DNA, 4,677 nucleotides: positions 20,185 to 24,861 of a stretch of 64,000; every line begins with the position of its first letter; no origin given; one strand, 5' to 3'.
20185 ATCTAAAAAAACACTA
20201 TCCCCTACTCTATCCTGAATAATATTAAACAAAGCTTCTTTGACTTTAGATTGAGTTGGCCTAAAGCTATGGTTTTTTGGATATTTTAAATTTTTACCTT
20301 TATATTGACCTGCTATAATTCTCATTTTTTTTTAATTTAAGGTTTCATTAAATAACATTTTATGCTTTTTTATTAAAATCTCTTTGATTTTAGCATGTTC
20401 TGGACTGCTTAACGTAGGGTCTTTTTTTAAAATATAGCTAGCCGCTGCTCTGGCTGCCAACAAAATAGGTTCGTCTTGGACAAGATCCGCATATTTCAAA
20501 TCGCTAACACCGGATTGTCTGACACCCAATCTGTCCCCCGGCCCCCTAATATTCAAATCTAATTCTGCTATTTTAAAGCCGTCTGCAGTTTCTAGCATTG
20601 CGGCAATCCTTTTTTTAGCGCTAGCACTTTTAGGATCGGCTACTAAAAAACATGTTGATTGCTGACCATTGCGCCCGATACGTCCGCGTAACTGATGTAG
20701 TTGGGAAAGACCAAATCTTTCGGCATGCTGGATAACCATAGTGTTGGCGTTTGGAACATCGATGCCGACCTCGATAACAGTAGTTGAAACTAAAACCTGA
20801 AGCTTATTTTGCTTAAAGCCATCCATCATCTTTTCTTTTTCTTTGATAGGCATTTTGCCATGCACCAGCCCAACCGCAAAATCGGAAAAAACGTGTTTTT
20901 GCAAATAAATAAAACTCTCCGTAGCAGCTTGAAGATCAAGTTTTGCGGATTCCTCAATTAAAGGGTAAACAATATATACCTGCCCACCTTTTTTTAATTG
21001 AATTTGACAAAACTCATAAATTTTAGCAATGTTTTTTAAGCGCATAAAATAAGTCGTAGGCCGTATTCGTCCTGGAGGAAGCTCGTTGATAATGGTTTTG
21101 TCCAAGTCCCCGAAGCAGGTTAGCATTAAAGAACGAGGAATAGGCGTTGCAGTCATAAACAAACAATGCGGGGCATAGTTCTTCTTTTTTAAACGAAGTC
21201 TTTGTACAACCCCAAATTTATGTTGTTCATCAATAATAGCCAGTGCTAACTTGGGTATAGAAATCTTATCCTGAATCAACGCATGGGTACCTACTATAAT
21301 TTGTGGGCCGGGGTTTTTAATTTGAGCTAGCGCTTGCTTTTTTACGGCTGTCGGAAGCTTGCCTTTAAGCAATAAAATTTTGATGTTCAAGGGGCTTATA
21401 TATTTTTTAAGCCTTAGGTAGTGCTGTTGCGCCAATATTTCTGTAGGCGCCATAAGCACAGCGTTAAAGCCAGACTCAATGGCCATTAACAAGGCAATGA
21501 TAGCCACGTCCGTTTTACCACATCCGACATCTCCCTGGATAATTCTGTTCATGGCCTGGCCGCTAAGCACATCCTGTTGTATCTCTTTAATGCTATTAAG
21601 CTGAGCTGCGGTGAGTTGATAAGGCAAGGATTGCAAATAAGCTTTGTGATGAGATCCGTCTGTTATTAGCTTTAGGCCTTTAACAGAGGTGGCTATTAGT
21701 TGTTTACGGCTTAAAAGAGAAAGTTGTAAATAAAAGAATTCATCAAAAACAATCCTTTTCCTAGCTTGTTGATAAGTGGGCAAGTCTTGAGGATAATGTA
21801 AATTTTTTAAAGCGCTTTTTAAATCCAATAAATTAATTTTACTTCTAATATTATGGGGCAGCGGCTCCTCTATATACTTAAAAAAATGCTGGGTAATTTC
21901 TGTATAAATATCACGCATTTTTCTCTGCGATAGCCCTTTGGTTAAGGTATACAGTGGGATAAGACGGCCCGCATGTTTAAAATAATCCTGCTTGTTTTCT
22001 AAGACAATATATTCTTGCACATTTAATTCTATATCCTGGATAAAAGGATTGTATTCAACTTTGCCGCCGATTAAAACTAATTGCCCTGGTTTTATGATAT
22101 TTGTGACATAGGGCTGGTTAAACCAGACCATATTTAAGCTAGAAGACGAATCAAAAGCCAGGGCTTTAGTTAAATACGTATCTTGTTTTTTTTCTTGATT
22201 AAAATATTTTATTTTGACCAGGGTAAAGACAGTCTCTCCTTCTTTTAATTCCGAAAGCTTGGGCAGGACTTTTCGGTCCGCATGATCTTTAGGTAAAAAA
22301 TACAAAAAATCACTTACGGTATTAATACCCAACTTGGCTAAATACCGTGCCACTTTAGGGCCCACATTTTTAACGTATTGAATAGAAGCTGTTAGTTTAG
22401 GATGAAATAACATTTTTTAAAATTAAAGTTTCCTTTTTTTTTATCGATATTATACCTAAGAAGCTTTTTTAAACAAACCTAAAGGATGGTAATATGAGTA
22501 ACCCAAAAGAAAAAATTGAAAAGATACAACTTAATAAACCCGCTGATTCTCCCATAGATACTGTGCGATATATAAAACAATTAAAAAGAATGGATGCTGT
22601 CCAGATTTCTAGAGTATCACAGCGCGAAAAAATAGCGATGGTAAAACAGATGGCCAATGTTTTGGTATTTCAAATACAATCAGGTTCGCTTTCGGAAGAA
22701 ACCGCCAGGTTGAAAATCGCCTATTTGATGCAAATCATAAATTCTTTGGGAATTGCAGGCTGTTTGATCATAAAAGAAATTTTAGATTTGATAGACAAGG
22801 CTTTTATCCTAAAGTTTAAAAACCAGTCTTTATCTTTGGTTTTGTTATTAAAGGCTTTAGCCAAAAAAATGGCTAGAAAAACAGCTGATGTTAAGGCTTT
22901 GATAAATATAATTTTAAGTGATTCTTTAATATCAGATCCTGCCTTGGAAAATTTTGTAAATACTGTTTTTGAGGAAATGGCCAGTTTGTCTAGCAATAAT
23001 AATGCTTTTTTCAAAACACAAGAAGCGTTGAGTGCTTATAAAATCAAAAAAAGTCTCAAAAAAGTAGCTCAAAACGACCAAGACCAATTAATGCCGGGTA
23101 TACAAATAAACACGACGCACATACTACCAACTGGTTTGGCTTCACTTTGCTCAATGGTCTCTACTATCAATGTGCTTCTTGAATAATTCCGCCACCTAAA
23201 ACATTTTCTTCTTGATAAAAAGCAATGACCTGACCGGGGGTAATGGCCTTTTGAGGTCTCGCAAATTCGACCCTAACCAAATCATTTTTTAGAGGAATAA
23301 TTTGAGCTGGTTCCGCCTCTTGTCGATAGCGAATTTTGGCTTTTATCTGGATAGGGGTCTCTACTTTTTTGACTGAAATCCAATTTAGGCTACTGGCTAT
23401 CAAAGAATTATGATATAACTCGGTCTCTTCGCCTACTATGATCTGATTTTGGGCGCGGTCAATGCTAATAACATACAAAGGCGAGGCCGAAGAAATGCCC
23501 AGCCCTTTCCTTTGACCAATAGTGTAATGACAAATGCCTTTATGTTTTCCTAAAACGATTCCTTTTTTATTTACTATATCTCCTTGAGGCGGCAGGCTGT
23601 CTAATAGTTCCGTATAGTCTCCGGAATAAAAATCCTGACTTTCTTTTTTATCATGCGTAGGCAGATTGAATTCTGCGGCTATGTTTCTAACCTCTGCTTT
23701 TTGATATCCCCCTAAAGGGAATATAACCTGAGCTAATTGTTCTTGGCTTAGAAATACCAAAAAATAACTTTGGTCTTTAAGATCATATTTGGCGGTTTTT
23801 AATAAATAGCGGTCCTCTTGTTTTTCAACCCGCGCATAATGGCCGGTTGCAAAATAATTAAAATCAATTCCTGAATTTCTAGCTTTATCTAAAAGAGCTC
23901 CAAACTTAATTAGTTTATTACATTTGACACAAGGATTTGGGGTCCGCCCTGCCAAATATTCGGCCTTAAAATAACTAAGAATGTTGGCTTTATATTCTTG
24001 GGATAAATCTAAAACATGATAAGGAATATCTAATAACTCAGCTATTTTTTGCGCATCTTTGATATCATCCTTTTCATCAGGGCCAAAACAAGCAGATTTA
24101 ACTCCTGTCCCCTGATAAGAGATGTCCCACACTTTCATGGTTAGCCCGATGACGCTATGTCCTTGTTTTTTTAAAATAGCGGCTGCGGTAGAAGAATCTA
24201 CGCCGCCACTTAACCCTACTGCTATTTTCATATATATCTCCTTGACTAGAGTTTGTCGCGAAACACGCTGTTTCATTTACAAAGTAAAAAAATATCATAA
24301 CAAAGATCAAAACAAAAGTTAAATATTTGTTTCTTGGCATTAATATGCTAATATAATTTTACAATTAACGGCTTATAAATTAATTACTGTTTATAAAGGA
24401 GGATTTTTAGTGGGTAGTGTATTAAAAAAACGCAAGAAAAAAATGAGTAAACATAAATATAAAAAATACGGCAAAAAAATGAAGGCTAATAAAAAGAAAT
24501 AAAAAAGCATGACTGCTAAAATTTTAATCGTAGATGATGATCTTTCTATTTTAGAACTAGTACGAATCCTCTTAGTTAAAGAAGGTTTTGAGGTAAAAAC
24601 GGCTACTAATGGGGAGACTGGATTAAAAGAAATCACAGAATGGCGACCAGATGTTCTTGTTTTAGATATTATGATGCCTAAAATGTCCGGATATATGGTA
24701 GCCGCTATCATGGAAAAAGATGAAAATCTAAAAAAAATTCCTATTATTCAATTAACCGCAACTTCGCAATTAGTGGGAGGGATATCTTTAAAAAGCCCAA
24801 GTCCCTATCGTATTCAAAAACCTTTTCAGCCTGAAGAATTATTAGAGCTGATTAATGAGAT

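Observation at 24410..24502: Unannotated 30-codon ORF encodes a bS22-like ultra-basic ribosomal protein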

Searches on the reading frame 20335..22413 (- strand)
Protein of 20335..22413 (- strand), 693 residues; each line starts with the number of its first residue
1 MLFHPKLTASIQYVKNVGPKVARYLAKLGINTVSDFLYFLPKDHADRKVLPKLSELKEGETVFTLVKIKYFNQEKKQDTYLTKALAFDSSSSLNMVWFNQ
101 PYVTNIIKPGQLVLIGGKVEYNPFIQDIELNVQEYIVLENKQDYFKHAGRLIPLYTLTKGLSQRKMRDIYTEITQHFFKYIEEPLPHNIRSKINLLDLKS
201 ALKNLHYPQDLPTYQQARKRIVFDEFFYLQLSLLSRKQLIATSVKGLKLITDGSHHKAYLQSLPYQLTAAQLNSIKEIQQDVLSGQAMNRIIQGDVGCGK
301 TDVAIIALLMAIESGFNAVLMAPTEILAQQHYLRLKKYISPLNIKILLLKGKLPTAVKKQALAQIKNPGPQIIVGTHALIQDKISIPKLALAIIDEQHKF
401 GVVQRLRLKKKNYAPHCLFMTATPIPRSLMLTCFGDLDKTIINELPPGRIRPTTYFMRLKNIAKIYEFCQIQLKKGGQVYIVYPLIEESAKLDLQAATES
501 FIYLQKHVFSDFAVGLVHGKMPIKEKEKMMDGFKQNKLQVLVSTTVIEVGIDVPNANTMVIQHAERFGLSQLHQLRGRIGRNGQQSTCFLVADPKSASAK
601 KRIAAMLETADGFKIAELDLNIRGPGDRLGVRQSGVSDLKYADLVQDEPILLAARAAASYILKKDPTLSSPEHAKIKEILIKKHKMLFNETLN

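Call 51: find_homologous_proteins(query=window:20335-22413:-, max_evalue=1e-30)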
Query window:20335-22413:- (693 aa): 7998 proteins with E <= 1e-30 among 8000 candidates; the best 120 are listed.
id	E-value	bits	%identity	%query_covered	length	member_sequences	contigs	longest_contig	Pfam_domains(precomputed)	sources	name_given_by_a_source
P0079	0.0e+0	1536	100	100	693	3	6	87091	PF00270.36,PF17191.11,PF00271.38,PF22590.3,PF19833.5,PF04851.22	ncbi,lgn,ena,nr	ncbi:ATP-dependent DNA helicase RecG [bacterium]|nr:ATP-dependent DNA helicase RecG [bacterium] MBT3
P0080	2.3e-237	808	52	99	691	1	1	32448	PF00270.36,PF17191.11,PF00271.38,PF22590.3,PF19833.5,PF04851.22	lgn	-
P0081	4.4e-224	764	51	99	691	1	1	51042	PF00270.36,PF17191.11,PF00271.38,PF22590.3,PF19833.5,PF04851.22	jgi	jgi:ATP-dependent DNA helicase RecG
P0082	7.6e-220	750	49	99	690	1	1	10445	PF00270.36,PF17191.11,PF00271.38,PF01336.32,PF22590.3,PF19833.5,PF04851.22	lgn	-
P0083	9.1e-220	750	51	97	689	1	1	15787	PF00270.36,PF17191.11,PF00271.38,PF01336.32,PF22590.3,PF19833.5,PF04851.22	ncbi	ncbi:ATP-dependent DNA helicase RecG [Thermoproteota archaeon]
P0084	1.5e-218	746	50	99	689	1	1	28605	PF00270.36,PF17191.11,PF00271.38,PF01336.32,PF22590.3,PF19833.5,PF04851.22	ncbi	-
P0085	6.0e-218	744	51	97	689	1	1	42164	PF00270.36,PF17191.11,PF00271.38,PF01336.32,PF22590.3,PF19833.5,PF04851.22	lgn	-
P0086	3.1e-217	741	51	98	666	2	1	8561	PF00270.36,PF17191.11,PF00271.38,PF19833.5,PF04851.22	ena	-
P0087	1.1e-216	740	52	97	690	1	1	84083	PF00270.36,PF17191.11,PF00271.38,PF01336.32,PF19833.5,PF04851.22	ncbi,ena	-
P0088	1.2e-215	736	49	99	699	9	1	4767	PF00270.36,PF17191.11,PF00271.38,PF22590.3,PF19833.5,PF04851.22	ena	-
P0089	2.0e-215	735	50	99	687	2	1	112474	PF00270.36,PF17191.11,PF00271.38,PF01336.32,PF22590.3,PF19833.5,PF04851.22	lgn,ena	-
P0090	1.8e-214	732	48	99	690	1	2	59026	PF00270.36,PF00176.30,PF17191.11,PF00271.38,PF22590.3,PF19833.5,PF04851.22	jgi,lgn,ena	jgi:ATP-dependent DNA helicase RecG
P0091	4.7e-214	731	50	98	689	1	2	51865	PF00270.36,PF17191.11,PF00271.38,PF01336.32,PF22590.3,PF19833.5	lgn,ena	-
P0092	6.4e-214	730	51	95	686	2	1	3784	PF00270.36,PF17191.11,PF00271.38,PF01336.32,PF22590.3,PF19833.5,PF04851.22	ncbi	-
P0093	7.3e-214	730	49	99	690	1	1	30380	PF00270.36,PF17191.11,PF00271.38,PF01336.32,PF19833.5,PF04851.22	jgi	jgi:ATP-dependent DNA helicase RecG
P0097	1.5e-211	723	50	99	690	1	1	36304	PF00270.36,PF17191.11,PF00271.38,PF01336.32,PF22590.3,PF19833.5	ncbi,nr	ncbi:DNA helicase RecG [Candidatus Marinamargulisbacteria bacterium SCGC AG-414-C22]|nr:DNA helicase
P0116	1.7e-205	703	49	99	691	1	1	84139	PF00270.36,PF17191.11,PF00271.38,PF22590.3,PF19833.5,PF04851.22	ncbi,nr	ncbi:DNA helicase RecG [Candidatus Marinamargulisbacteria bacterium SCGC AG-333-B06]|nr:DNA helicase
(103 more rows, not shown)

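Call 52: find_encoding_contigs(protein=P0116, flank=10000, max_places=1)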
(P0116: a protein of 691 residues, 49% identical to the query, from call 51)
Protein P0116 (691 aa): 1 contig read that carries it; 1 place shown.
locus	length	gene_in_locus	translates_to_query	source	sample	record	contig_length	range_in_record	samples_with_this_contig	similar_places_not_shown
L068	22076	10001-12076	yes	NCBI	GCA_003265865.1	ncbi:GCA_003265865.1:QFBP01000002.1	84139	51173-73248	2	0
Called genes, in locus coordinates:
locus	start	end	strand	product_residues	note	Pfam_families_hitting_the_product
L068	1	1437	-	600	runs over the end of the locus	PF00361:Proton_antipo_M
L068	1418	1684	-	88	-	-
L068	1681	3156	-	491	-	PF00361:Proton_antipo_M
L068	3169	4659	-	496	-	PF00361:Proton_antipo_M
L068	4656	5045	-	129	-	PF00420:Oxidored_q2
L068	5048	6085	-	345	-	PF13244:MbhD, PF20501:MbhE, PF04039:MnhB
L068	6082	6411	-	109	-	PF03334:PhaG_MnhG_YufB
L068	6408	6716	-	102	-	PF04066:MrpF_PhaF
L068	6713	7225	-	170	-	PF01899:MNHE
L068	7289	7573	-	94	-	-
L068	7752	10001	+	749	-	PF18072:FGAR-AT_linker, PF00586:AIRS, PF02769:AIRS_C, PF00586:AIRS, PF02769:AIRS_C (weak)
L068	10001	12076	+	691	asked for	PF17191:RecG_wedge, PF00270:DEAD, PF04851:ResIII, PF22590:Cas3-like_C_2 (faint), PF00271:Helicase_C, PF19833:RecG_dom3_C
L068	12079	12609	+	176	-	PF03602:Cons_hypoth95, PF02005:TRM (weak)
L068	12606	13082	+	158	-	PF01467:CTP_transf_like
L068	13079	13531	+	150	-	-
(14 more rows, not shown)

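Call 53: find_encoding_contigs(protein=P0097, flank=10000, max_places=1)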
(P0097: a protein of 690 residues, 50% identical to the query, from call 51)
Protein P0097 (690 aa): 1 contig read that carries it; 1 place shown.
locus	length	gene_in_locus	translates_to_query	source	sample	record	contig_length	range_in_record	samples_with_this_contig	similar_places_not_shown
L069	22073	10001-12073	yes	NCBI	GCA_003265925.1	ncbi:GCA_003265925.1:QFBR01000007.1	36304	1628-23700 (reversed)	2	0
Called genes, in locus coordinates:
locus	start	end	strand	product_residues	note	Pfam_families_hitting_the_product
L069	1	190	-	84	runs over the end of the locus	-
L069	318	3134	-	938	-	PF25596:CPSase_L_D1, PF02222:ATP-grasp (weak), PF02786:CPSase_L_D2, PF02787:CPSase_L_D3, PF25596:CPSase_L_D1, PF02222:ATP-grasp, PF02786:CPSase_L_D2, PF07478:Dala_Dala_lig_C, +3 more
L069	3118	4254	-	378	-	PF00988:CPSase_sm_chain, PF00117:GATase, PF07722:Peptidase_C26 (faint)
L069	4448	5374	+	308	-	PF00583:Acetyltransf_1, PF13673:Acetyltransf_10, PF13508:Acetyltransf_7, PF08445:FR47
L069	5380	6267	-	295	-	PF25342:GT_PLOD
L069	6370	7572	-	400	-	PF06965:Na_H_antiport_1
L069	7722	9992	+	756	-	PF18072:FGAR-AT_linker, PF00586:AIRS, PF02769:AIRS_C, PF00586:AIRS, PF02769:AIRS_C (weak)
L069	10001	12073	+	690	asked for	PF17191:RecG_wedge, PF01336:tRNA_anti-codon (weak), PF00270:DEAD, PF22590:Cas3-like_C_2 (faint), PF00271:Helicase_C, PF19833:RecG_dom3_C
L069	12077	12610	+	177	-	PF03602:Cons_hypoth95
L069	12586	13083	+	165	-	PF01467:CTP_transf_like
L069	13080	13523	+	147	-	-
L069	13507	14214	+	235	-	PF01138:RNase_PH, PF03725:RNase_PH_C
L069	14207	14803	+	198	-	PF14464:Prok-JAB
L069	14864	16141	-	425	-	PF00171:Aldedh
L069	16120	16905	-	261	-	PF00696:AA_kinase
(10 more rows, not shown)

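Call 54: find_encoding_contigs(protein=P0080, flank=10000, max_places=1)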
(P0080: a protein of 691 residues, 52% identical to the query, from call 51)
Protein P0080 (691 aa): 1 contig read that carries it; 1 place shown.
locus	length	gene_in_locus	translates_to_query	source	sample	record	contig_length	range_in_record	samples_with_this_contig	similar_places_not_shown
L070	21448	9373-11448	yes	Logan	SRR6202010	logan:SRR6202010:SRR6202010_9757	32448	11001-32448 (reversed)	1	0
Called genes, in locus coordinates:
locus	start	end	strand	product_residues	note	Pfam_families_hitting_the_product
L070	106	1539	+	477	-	PF01075:Glyco_transf_9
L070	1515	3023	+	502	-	PF01075:Glyco_transf_9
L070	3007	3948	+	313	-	PF00535:Glycos_transf_2, PF10111:Glyco_tranf_2_2 (faint), PF13641:Glyco_tranf_2_3, PF02709:Glyco_transf_7C (weak)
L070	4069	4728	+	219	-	PF20582:UPF0758_N, PF04002:RadC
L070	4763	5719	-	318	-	PF23500:DUF7133, PF07995:GSDH, PF22807:TrAA12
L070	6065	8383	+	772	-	PF18072:FGAR-AT_linker, PF00586:AIRS, PF02769:AIRS_C, PF00586:AIRS, PF02769:AIRS_C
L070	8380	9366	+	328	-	-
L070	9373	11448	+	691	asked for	PF17191:RecG_wedge, PF00270:DEAD, PF04851:ResIII, PF00271:Helicase_C, PF22590:Cas3-like_C_2 (weak), PF19833:RecG_dom3_C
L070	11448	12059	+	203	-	PF03602:Cons_hypoth95, PF05175:MTS (weak), PF13847:Methyltransf_31 (faint)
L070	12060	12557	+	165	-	PF01467:CTP_transf_like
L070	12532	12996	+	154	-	-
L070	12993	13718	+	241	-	PF01138:RNase_PH, PF03725:RNase_PH_C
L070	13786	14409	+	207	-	PF14464:Prok-JAB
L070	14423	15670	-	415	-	PF00171:Aldedh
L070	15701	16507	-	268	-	PF00696:AA_kinase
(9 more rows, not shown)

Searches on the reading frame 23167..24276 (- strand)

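Call 20: search_protein_families(library=pfam, proteins=[window:23167-24276:-], max_evalue=0.001)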
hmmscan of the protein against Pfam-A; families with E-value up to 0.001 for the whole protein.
window:23167-24276:- (369 aa): 7 families
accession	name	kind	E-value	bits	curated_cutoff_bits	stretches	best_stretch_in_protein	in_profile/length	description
PF03054.22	tRNA_Me_trans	-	8.6e-70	234.9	20.6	1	16-215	1-196/202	tRNA methyl transferase HUP domain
PF20258.4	tRNA_Me_trans_C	-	1.9e-21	76.6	20.6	1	291-365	3-77/77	Aminomethyltransferase beta-barrel domain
PF20259.3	tRNA_Me_trans_M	-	1.6e-18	66.5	27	1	231-283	12-66/66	tRNA methyl transferase PRC-barrel domain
PF02540.23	NAD_synthase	-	2.6e-07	30.5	21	1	8-97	11-87/242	NAD synthase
PF00733.27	Asn_synthase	-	3.4e-06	27.4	21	1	18-95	20-83/354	Asparagine synthase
PF06508.19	QueC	-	0.0001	22.3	22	0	19-48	3-32/210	Queuosine biosynthesis protein QueC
PF24167.1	DUF7411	-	0.00016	21.7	28.7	0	16-94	1-61/194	Family of unknown function (DUF7411)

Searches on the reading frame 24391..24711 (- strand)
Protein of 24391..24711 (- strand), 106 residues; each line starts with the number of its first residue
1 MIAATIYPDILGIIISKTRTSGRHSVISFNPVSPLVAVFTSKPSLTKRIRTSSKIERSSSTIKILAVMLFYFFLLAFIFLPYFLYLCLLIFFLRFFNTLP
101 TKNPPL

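Call 20: search_protein_families(library=pfam, proteins=[window:24391-24711:-], max_evalue=0.001)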
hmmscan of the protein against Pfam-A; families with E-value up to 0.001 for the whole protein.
window:24391-24711:- (106 aa): 0 families
